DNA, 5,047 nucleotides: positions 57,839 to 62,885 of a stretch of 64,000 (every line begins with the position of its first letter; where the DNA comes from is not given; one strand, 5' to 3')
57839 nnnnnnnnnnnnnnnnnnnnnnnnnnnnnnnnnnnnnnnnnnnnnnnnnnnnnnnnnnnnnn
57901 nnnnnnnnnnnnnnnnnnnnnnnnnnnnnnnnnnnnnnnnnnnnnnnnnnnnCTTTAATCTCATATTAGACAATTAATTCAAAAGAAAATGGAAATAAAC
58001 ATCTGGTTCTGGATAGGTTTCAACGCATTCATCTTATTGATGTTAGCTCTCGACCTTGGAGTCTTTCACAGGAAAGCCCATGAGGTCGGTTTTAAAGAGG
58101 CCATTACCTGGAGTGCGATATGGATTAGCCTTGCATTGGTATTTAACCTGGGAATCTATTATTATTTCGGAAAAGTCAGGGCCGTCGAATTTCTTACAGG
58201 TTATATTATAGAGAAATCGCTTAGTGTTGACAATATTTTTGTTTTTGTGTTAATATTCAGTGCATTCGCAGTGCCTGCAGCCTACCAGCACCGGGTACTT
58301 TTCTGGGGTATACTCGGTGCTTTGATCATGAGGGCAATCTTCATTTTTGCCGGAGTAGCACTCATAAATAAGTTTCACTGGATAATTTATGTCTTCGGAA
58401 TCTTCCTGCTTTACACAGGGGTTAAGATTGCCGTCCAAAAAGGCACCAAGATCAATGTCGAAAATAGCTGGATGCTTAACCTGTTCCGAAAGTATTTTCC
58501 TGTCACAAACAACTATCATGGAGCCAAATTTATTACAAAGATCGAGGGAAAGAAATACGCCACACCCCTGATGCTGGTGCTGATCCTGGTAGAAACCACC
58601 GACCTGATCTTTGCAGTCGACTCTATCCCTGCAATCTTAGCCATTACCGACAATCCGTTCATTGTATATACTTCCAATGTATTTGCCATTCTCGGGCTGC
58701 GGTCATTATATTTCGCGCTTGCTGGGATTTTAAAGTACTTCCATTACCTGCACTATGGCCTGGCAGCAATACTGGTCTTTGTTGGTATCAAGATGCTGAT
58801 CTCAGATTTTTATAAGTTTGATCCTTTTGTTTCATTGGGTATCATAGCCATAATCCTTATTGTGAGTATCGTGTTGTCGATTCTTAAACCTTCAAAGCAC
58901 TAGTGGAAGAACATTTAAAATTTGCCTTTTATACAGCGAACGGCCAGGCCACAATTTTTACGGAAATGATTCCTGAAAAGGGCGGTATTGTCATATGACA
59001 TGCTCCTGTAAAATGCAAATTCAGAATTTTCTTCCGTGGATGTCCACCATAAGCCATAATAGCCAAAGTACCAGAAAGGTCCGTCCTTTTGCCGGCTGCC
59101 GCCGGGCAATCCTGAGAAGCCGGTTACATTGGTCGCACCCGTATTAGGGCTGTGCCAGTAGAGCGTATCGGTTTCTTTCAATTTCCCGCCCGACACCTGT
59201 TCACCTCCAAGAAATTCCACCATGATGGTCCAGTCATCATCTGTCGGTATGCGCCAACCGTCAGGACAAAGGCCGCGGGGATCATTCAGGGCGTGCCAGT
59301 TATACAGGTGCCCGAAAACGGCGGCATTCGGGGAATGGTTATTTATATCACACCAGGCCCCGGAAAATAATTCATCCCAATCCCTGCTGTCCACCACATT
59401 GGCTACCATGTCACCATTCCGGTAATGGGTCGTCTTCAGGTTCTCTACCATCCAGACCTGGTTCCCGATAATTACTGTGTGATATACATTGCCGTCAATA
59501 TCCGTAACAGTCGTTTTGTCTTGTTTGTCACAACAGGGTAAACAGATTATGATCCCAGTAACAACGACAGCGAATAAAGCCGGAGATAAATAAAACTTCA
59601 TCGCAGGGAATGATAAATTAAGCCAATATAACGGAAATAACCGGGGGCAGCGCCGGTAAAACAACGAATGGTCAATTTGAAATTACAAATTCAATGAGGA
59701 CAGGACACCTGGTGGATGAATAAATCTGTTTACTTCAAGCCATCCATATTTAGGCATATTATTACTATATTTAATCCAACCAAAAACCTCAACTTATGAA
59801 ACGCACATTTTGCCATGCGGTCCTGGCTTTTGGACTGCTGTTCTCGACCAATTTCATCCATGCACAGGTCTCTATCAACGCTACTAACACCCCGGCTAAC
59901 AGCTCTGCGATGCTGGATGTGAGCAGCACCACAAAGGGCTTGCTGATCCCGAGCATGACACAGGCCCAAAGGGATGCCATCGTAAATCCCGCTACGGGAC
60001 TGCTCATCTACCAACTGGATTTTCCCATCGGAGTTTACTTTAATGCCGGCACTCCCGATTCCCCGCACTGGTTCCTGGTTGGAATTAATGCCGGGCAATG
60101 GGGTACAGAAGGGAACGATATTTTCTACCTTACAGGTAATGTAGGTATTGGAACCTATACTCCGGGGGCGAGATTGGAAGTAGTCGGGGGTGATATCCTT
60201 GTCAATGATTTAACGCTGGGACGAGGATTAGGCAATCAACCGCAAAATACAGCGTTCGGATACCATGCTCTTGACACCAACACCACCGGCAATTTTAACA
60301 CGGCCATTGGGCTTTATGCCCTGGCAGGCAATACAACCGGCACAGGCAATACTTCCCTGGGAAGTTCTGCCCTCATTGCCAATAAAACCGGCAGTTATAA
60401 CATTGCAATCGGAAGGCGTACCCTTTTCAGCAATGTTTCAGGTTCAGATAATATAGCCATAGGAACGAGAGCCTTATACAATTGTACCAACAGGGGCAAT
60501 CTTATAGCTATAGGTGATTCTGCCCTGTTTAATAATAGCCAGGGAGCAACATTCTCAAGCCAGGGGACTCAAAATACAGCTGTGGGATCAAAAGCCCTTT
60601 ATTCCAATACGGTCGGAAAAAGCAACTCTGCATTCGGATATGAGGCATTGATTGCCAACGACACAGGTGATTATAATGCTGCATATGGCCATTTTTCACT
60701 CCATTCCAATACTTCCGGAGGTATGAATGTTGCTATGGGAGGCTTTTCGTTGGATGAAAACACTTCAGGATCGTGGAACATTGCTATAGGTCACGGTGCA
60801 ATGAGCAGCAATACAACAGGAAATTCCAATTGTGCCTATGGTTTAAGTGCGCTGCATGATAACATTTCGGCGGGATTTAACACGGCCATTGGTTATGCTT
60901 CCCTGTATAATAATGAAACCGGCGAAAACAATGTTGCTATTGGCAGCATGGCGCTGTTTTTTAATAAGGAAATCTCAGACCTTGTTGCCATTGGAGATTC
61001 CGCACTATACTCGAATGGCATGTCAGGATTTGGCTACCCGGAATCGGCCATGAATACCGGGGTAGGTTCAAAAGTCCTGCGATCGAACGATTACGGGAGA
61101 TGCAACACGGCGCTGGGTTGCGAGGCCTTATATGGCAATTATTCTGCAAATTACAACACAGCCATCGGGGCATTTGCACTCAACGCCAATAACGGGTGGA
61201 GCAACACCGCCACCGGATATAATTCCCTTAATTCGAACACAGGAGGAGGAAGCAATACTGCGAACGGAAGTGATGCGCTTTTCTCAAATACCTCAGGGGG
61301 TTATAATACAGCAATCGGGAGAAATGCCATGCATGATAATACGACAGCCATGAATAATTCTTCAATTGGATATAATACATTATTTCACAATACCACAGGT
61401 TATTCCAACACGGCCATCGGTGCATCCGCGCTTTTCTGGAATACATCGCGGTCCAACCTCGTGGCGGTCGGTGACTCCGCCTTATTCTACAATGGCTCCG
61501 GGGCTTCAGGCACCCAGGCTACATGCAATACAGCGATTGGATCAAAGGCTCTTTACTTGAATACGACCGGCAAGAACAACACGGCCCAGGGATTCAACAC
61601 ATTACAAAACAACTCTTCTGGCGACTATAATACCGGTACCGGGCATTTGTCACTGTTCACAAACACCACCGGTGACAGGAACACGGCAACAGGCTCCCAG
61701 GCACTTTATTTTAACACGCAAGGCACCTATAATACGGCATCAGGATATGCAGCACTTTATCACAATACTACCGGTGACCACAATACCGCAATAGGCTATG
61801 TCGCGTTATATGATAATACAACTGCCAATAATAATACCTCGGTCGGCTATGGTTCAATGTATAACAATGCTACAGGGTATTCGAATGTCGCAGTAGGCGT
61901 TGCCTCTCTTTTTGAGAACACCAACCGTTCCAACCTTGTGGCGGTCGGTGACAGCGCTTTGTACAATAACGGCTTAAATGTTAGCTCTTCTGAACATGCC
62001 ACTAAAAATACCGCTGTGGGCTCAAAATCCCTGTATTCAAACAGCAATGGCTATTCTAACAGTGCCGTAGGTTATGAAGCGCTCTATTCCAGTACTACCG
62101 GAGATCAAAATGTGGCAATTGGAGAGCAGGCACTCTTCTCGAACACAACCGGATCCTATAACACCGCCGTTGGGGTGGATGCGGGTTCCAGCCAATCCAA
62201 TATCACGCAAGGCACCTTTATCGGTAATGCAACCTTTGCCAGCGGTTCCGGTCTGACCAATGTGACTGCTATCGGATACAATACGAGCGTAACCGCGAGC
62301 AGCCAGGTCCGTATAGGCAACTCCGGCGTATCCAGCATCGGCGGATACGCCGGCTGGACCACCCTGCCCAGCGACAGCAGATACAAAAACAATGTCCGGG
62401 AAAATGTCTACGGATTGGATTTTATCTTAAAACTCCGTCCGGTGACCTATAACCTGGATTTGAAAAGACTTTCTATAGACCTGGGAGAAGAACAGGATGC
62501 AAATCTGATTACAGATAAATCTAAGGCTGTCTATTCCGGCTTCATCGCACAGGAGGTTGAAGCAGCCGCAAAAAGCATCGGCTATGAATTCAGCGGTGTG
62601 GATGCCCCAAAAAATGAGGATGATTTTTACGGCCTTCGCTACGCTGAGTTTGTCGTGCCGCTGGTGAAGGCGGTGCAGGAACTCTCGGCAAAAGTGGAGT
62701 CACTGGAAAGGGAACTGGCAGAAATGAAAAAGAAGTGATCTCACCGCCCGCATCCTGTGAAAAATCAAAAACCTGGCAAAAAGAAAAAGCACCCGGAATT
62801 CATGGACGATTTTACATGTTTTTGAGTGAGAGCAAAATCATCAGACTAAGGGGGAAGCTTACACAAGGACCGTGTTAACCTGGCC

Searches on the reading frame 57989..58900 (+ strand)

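Call 80: search_protein_families(library=pfam, proteins=[window:57989-58900:+], max_evalue=0.00001)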
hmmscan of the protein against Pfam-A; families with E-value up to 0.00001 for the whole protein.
window:57989-58900:+ (304 aa): 1 family
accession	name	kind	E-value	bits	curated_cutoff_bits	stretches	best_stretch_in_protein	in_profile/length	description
PF03741.22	TerC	-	6.3e-54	182.8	27.8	1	69-272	1-177/178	Integral membrane protein TerC family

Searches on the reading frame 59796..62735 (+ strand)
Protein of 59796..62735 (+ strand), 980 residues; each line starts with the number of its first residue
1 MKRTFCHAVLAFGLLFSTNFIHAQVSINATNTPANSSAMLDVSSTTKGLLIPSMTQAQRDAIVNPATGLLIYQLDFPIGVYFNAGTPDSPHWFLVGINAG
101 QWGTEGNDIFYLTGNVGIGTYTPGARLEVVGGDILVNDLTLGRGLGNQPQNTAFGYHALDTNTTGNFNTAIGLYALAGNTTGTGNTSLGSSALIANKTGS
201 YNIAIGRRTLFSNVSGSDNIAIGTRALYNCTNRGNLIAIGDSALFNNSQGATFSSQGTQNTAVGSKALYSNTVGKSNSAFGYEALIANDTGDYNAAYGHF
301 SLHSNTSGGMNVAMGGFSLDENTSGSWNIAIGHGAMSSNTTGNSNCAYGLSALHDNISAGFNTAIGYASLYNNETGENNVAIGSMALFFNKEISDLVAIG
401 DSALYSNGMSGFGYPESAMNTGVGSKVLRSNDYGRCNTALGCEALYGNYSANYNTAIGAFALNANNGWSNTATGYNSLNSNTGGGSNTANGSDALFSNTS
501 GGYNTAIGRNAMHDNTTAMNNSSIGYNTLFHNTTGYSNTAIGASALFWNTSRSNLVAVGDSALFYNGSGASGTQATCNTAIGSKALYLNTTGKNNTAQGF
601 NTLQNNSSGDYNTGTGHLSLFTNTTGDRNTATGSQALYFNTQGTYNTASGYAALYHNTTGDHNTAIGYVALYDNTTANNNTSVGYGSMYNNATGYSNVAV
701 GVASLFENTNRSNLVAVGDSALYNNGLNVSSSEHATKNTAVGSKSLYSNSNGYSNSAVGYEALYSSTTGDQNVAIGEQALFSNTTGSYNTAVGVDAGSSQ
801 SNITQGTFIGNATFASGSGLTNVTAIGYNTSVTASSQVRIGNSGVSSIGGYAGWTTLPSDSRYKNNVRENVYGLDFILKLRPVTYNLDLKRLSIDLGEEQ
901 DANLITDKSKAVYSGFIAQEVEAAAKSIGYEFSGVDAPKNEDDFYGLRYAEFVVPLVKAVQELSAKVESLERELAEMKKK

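Call 80: search_protein_families(library=pfam, proteins=[window:59796-62735:+], max_evalue=0.00001)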
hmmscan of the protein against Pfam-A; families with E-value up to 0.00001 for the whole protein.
window:59796-62735:+ (980 aa): 1 family
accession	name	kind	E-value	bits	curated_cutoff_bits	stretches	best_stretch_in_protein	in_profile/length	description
PF13884.11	Peptidase_S74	-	4e-08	33.9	22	1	859-926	1-54/58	Chaperone of endosialidase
